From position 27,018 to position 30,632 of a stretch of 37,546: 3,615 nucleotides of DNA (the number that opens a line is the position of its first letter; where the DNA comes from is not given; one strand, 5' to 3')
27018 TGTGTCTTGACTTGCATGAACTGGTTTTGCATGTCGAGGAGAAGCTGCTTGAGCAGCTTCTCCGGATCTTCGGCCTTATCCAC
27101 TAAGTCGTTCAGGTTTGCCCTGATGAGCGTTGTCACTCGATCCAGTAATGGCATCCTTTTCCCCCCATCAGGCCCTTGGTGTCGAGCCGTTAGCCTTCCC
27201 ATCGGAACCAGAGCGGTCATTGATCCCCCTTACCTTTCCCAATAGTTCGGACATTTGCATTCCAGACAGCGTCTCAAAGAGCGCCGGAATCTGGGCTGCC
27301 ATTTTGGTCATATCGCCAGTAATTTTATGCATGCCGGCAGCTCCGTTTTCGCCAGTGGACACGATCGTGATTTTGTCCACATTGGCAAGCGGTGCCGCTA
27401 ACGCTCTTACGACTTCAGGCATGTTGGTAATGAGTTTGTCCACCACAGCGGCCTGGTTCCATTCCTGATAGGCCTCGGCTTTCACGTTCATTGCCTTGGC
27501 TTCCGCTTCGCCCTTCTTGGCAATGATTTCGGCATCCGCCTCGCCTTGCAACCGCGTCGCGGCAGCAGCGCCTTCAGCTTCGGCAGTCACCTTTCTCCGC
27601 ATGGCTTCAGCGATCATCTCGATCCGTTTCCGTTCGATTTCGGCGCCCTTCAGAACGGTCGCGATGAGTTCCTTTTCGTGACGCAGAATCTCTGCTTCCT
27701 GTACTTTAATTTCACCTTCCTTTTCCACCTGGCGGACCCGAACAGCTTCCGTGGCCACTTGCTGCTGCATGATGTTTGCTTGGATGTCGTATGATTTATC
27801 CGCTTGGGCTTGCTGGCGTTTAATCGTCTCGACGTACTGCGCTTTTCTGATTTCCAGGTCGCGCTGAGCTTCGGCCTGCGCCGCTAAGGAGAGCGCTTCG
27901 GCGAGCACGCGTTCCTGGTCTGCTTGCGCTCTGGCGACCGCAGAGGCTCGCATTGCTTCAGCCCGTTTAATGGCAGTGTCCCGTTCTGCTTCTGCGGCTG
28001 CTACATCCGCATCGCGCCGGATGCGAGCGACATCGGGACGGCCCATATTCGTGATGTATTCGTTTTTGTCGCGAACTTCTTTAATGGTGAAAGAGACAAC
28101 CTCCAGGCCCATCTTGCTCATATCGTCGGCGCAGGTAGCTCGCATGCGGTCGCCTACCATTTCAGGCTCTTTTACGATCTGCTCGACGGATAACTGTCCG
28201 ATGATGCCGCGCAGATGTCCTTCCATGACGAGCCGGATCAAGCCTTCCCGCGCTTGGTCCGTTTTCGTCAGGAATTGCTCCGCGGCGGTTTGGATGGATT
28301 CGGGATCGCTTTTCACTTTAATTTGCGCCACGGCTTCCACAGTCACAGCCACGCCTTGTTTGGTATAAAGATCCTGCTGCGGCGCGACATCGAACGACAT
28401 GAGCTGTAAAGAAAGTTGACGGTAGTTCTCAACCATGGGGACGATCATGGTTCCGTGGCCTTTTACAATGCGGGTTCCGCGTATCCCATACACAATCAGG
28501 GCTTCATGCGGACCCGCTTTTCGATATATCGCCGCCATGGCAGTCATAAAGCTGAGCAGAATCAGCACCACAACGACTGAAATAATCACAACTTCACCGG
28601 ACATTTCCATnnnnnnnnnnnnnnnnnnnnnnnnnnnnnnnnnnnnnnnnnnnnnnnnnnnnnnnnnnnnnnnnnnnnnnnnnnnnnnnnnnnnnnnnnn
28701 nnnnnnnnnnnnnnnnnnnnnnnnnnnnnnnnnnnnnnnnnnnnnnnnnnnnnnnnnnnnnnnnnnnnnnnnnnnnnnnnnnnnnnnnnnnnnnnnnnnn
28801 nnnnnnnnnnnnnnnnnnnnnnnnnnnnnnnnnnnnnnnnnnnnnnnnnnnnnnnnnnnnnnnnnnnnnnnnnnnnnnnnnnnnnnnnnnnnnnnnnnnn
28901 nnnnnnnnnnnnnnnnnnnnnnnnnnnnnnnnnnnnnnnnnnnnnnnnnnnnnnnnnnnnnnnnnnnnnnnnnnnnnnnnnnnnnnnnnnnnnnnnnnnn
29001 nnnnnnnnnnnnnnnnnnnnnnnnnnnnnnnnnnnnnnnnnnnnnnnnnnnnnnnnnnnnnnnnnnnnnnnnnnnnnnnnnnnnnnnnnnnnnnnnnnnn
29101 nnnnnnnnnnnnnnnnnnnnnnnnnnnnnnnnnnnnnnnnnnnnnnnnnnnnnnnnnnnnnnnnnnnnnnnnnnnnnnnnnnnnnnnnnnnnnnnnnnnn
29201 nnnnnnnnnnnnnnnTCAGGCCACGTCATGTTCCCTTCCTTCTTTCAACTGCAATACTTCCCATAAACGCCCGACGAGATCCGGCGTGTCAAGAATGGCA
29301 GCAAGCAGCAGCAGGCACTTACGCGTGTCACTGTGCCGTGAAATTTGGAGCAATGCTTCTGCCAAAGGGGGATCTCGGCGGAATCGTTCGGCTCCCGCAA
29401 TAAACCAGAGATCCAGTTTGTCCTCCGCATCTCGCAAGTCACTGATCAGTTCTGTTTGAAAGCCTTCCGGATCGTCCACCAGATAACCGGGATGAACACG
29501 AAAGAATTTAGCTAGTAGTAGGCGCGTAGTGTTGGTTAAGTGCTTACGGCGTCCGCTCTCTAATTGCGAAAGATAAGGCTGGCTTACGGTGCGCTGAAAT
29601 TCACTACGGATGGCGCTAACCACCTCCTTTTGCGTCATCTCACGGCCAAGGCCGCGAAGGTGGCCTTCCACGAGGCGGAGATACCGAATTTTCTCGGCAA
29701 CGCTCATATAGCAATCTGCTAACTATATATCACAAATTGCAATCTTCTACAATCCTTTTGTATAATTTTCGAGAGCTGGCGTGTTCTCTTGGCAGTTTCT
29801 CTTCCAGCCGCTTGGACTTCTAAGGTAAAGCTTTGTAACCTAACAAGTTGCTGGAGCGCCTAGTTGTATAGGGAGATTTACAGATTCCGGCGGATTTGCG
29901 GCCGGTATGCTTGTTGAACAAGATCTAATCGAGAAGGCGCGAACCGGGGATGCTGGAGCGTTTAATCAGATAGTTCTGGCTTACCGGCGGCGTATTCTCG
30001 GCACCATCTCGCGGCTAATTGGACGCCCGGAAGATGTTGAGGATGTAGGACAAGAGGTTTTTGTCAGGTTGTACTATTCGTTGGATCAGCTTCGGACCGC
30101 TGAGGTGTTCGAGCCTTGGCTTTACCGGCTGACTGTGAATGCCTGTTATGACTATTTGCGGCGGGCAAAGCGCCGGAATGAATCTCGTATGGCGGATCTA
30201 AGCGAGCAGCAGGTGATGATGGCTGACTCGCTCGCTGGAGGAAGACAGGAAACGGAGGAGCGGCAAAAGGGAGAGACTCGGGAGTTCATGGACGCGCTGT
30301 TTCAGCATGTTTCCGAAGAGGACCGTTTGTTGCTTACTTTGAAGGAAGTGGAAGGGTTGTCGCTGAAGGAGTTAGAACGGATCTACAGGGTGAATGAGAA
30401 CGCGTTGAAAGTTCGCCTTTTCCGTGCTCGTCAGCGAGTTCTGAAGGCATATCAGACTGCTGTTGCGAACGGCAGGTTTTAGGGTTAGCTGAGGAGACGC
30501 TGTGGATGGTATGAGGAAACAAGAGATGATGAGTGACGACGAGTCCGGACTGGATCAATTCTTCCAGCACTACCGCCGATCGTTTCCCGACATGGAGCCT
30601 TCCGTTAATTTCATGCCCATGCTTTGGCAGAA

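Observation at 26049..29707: Five-gene, translationally coupled XRE-HTH / His-rich NfeD / flotillin / PspA / lipoprotein operon (candidate integrated membrane-repair or envelope-surveillance system)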

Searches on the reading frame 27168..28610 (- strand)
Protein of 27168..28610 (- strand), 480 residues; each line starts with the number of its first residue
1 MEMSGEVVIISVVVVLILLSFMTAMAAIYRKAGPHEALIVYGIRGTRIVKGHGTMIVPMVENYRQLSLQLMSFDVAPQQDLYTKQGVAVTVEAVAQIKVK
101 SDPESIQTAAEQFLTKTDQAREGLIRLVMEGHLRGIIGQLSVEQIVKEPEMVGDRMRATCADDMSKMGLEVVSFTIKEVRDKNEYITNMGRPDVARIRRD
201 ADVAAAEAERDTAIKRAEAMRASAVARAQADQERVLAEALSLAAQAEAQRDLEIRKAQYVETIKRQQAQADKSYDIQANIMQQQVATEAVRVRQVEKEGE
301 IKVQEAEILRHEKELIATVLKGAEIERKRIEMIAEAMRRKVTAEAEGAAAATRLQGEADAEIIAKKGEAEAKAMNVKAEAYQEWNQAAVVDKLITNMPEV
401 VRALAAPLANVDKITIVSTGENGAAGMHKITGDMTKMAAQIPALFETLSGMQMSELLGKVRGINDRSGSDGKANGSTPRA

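Call 3: search_protein_families(library=pfam, proteins=[window:27168-28610:-], max_evalue=0.01)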
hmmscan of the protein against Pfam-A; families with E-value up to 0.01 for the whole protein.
window:27168-28610:- (480 aa): 2 families
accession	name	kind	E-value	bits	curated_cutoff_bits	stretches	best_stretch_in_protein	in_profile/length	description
PF01145.31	Band_7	-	2.2e-28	99.9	23.6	1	32-209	3-175/176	SPFH domain / Band 7 family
PF15975.10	Flot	-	3.3e-08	34.1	27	1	349-452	4-109/124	Flotillin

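Call 6: search_protein_families(library=ncbifam, proteins=[window:27168-28610:-], max_evalue=0.1)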
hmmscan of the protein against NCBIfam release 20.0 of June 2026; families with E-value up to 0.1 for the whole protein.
window:27168-28610:- (480 aa): 1 family
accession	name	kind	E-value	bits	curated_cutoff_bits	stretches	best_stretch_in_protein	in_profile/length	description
NF058507.1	FlotScfldFlot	equivalog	1.7e-92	311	700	1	9-460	1-475/477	flotillin lipid rafts scaffold protein FloT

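Call 47: search_protein_families(library=padloc, proteins=[window:27168-28610:-], max_evalue=0.01)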
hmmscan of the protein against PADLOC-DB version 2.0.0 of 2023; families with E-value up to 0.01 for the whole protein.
window:27168-28610:- (480 aa): 0 families

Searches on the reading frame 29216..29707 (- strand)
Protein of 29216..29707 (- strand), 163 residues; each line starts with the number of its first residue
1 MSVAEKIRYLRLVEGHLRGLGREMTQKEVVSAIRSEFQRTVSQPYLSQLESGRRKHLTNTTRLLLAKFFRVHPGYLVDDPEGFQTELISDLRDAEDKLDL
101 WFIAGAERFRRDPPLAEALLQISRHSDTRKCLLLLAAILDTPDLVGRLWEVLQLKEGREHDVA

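Call 3: search_protein_families(library=pfam, proteins=[window:29216-29707:-], max_evalue=0.01)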
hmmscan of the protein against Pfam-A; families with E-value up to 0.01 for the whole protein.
window:29216-29707:- (163 aa): 1 family
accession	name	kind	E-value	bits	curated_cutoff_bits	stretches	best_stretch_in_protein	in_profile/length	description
PF01381.28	HTH_3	-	0.00085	19.8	23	1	41-76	21-55/55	Helix-turn-helix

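Call 6: search_protein_families(library=ncbifam, proteins=[window:29216-29707:-], max_evalue=0.1)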
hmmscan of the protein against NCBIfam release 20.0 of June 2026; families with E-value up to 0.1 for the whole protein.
window:29216-29707:- (163 aa): 0 families

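Call 7: search_protein_families(library=pfam, proteins=[window:29216-29707:-], max_evalue=10)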
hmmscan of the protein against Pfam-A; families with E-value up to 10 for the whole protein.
window:29216-29707:- (163 aa): 2 families
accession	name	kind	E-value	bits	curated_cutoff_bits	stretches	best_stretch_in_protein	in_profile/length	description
PF01381.28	HTH_3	-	0.00085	19.8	23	1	41-76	21-55/55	Helix-turn-helix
PF13560.12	HTH_31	-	0.039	14.7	27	1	22-71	13-56/64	Helix-turn-helix domain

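Call 14: find_homologous_proteins(query=window:29216-29707:-)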
Query window:29216-29707:- (163 aa): 7999 proteins with E <= 0.001 among 8000 candidates; the best 120 are listed.
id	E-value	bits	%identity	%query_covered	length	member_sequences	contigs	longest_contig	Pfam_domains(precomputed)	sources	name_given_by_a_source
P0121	6.7e-100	349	99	100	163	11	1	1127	-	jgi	jgi:transcriptional regulator with XRE-family HTH domain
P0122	1.9e-95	335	94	100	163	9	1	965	-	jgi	jgi:transcriptional regulator with XRE-family HTH domain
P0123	2.5e-95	334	94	100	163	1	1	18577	-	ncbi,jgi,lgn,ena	-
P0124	1.5e-93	329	93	100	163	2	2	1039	-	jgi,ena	jgi:transcriptional regulator with XRE-family HTH domain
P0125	1.3e-92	326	93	100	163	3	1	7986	-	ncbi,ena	-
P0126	6.1e-92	323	92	100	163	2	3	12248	-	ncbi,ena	-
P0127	1.3e-90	319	91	100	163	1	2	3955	-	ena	-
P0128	2.8e-89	315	89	100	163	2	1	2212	-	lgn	-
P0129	1.1e-84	300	86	100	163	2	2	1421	-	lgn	-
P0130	1.5e-84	299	84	100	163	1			-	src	-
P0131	2.1e-82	292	82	100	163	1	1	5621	-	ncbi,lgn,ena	-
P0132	1.6e-81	290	83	100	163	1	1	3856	-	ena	-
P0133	1.8e-81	289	81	100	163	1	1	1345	-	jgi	jgi:transcriptional regulator with XRE-family HTH domain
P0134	2.5e-81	289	83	98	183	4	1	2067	-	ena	-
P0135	3.5e-81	289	80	100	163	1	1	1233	-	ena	-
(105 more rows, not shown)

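Call 17: find_related_loci(query=A1, collection=genome_contigs, flank=8000)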
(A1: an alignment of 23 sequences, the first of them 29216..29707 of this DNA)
Query A1 (163 aa) in genome_contigs; peptide patterns used: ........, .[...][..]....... (x = any residue, [..] = any of these).
599 stretches matched a pattern (row limit reached: there are more); 584 encode a relative of the query (tblastn E <= 1e-3); the best 80 are kept; 80 distinct loci.
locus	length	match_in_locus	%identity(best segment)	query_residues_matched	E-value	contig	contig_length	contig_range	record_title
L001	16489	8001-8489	80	1-163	2e-85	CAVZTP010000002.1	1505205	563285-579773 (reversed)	MAG: uncultured Acidobacteriaceae bacterium isolate MFD09603.bin.2.75 genome assembly, contig: contig_13203, whole genom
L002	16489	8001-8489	77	1-163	1e-85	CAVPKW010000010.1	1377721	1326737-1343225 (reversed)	MAG: uncultured Acidobacteriaceae bacterium isolate MFD10071.bin.1.35 genome assembly, contig: contig_40337, whole genom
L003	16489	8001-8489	80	1-163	4e-85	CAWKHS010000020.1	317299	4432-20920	MAG: uncultured Acidobacteriaceae bacterium isolate MFD09603.bin.2.82 genome assembly, contig: contig_44206, whole genom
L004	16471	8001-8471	78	1-157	2e-84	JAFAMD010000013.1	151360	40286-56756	MAG: Acidobacteriaceae bacterium isolate CP_BE_RX_54 BE_RX_k147_5805163, whole genome shotgun sequence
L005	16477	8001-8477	78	1-159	4e-84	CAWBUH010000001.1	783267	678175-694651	MAG: Terriglobia bacterium isolate MFD04580.bin.1.85 genome assembly, contig: contig_21076, whole genome shotgun sequenc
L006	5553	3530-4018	79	1-163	1e-83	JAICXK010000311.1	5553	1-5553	MAG: Bryobacteraceae bacterium isolate LS_FP_2_bin.112 k141_2366501_length_5553_cov_44.9128, whole genome shotgun sequen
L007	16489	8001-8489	77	1-163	9e-83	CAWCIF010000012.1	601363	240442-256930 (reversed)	MAG: uncultured Acidobacteriaceae bacterium isolate MFD09603.bin.1.55 genome assembly, contig: contig_4096, whole genome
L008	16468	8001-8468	79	1-156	5e-83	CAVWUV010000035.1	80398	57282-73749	MAG: uncultured Acidobacteriaceae bacterium isolate MFD09603.bin.3.217 genome assembly, contig: contig_80664, whole geno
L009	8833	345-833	76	1-163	3e-82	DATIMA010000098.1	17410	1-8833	MAG TPA_asm: Bryobacteraceae bacterium isolate SMAG_U15758 k141_64248, whole genome shotgun sequence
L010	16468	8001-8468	78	1-156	1e-81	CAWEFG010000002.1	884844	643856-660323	MAG: uncultured Acidobacteriaceae bacterium isolate MFD09603.bin.2.199 genome assembly, contig: contig_21033, whole geno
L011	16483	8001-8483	79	1-161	8e-82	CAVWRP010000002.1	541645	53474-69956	MAG: Terriglobia bacterium isolate MFD04967.bin.1.62 genome assembly, contig: contig_12754, whole genome shotgun sequenc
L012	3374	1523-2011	76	1-163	5e-82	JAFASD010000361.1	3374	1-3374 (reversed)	MAG: Acidobacteriaceae bacterium isolate CP_BM_ER_R8_9 BM_ER_R8_k147_2659079, whole genome shotgun sequence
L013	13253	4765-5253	77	1-163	5e-80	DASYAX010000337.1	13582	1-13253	MAG TPA_asm: Bryobacteraceae bacterium isolate SMAG_U4892 k141_359265, whole genome shotgun sequence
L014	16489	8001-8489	78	1-163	8e-80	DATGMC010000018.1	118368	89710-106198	MAG TPA_asm: Bryobacteraceae bacterium isolate SMAG_U9902 k141_350291, whole genome shotgun sequence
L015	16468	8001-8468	75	1-156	3e-79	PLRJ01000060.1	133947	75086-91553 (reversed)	MAG: Bryobacterales bacterium isolate bog_377 73.20120700_S1S.22_contig_447, whole genome shotgun sequence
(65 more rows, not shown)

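Call 29: search_solved_structures(query=A1, max_evalue=1, show_alignments=2)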
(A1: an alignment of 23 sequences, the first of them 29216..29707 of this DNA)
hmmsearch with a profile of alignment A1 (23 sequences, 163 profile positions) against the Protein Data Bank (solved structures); distinct sequences matched with E-value up to 1: 8.
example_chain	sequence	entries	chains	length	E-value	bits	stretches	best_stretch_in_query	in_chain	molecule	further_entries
3qwg_A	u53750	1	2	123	1.2e-07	34.7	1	25-80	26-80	ESX-1 secretion-associated regulator EspR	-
3qf3_A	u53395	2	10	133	1.4e-07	34.5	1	25-80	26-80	ESX-1 secretion-associated regulator EspR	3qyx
3r1f_A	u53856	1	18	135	1.4e-07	34.5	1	25-80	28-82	ESX-1 secretion-associated regulator EspR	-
4ndw_A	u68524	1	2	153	1.9e-07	34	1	25-80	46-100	Nucleoid-associated protein EspR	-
1iuf_A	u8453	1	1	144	0.47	13.3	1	20-61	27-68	centromere abp1 protein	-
4adz_A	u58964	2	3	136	0.58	13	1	4-56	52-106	CSOR | COPPER SENSITIVE OPERON REPRESSOR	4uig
7zvi_A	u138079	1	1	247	0.87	12.4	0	39-77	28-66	Orf22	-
7p4a_A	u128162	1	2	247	0.92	12.3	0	39-77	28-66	Stl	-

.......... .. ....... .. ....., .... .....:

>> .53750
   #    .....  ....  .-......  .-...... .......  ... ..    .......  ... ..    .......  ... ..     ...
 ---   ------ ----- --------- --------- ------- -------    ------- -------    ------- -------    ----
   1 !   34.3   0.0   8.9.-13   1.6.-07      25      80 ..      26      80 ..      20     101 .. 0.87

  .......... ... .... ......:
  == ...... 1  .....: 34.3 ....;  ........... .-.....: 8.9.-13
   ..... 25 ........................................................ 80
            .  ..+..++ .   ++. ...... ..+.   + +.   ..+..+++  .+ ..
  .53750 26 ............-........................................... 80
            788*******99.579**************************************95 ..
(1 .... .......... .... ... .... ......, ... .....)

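Call 38: predict_structure(alignment_id=A1)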
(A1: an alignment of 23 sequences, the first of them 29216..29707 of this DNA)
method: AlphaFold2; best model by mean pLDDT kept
length: 163 residues; sequences in the alignment: 23
mean_pLDDT: 49.4   pTM: 0.30
mean pLDDT of the five models: 49.4, 49.1, 47.1, 45.2, 39.5
residues with pLDDT >= 90: 0; 70-90: 6; 50-70: 67; < 50: 90
segments of 3 or more residues with pLDDT < 50: 1-6, 37-84, 94-98, 133-144, 155-163
pLDDT, mean of each block of 10 residues (from residue 1): 47 63 66 51 39 41 43 42 51 50 54 55 54 46 51 44 31
secondary structure, 60 per line:
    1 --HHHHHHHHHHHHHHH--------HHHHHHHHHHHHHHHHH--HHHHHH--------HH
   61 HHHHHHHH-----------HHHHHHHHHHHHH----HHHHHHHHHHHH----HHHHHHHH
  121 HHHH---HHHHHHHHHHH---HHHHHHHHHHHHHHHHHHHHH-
elements in order: H3-17 H26-42 H45-50 H59-68 H80-92 H97-108 H113-124 H128-138 H142-162

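Call 47: search_protein_families(library=padloc, proteins=[window:29216-29707:-], max_evalue=0.01)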
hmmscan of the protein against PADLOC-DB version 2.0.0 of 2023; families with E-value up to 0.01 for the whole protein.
window:29216-29707:- (163 aa): 0 families

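Call 60: search_solved_structures(query=window:29216-29707:-, max_evalue=1, show_alignments=1)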
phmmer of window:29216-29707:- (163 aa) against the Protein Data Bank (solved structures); distinct sequences matched with E-value up to 1: 5.
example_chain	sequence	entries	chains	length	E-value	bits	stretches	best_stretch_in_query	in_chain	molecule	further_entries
3qwg_A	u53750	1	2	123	5e-08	36.2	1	24-80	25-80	ESX-1 secretion-associated regulator EspR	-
3r1f_A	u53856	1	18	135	5.4e-08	36.1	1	24-80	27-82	ESX-1 secretion-associated regulator EspR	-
3qf3_A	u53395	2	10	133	5.6e-08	36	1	24-80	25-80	ESX-1 secretion-associated regulator EspR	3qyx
4ndw_A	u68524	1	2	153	7.1e-08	35.7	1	24-80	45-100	Nucleoid-associated protein EspR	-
1iuf_A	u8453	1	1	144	0.48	13.5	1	21-62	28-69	centromere abp1 protein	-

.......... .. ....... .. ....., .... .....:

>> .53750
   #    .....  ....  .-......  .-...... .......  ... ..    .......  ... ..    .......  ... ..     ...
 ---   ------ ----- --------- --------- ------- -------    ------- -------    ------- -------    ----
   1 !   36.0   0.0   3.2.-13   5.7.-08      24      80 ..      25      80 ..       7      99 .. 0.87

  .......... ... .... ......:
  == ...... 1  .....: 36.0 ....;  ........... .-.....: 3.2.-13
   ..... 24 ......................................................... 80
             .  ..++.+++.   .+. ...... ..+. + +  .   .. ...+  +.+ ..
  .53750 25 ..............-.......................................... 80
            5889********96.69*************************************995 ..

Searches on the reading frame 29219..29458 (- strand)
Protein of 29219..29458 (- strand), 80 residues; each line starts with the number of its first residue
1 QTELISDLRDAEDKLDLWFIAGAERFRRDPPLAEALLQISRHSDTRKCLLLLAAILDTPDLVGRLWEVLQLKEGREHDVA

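Call 63: search_protein_representatives(protein=window:29219-29458:-)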
Query: 80 residues. Proteins with E-value up to 0.001 (for the whole library): 166; up to 1e-10: 67; up to 1e-30: 0. The best 150 are listed.
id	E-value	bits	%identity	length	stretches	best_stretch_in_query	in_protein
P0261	6.2e-22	93.0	65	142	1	2-70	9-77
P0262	9.9e-22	92.3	61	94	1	2-76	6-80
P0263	1.1e-21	92.2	59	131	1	1-75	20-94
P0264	2.1e-21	91.3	64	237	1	2-76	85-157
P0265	1.6e-20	88.5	62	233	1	2-70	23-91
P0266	1.9e-20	88.2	65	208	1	2-70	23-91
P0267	3.1e-20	87.6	59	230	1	2-77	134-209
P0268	7.2e-20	86.4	65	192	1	3-73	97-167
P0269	9.3e-20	86.1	58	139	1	5-76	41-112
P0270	1.0e-19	85.9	63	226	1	2-71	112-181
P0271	1.8e-19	85.1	60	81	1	1-70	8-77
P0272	2.0e-19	85.0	64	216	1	2-70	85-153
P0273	2.7e-19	84.6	61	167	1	1-74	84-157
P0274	3.2e-19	84.3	62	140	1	1-68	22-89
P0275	3.5e-19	84.2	61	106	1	1-70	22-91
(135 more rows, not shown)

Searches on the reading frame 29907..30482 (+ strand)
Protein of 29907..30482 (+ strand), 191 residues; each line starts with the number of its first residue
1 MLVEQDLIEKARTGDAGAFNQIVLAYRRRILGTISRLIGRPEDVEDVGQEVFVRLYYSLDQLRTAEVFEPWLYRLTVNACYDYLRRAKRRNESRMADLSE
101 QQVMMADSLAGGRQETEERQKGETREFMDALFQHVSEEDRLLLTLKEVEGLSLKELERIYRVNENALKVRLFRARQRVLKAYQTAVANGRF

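Call 3: search_protein_families(library=pfam, proteins=[window:29907-30482:+], max_evalue=0.01)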
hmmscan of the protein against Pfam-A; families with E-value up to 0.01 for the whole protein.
window:29907-30482:+ (191 aa): 2 families
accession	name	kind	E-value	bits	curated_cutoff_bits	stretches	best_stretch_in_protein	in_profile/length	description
PF04542.20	Sigma70_r2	-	5.9e-16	58.5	24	1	23-90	2-71/71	Sigma-70 region 2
PF08281.18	Sigma70_r4_2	-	4.8e-08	33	25.7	1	130-177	6-53/54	Sigma-70, region 4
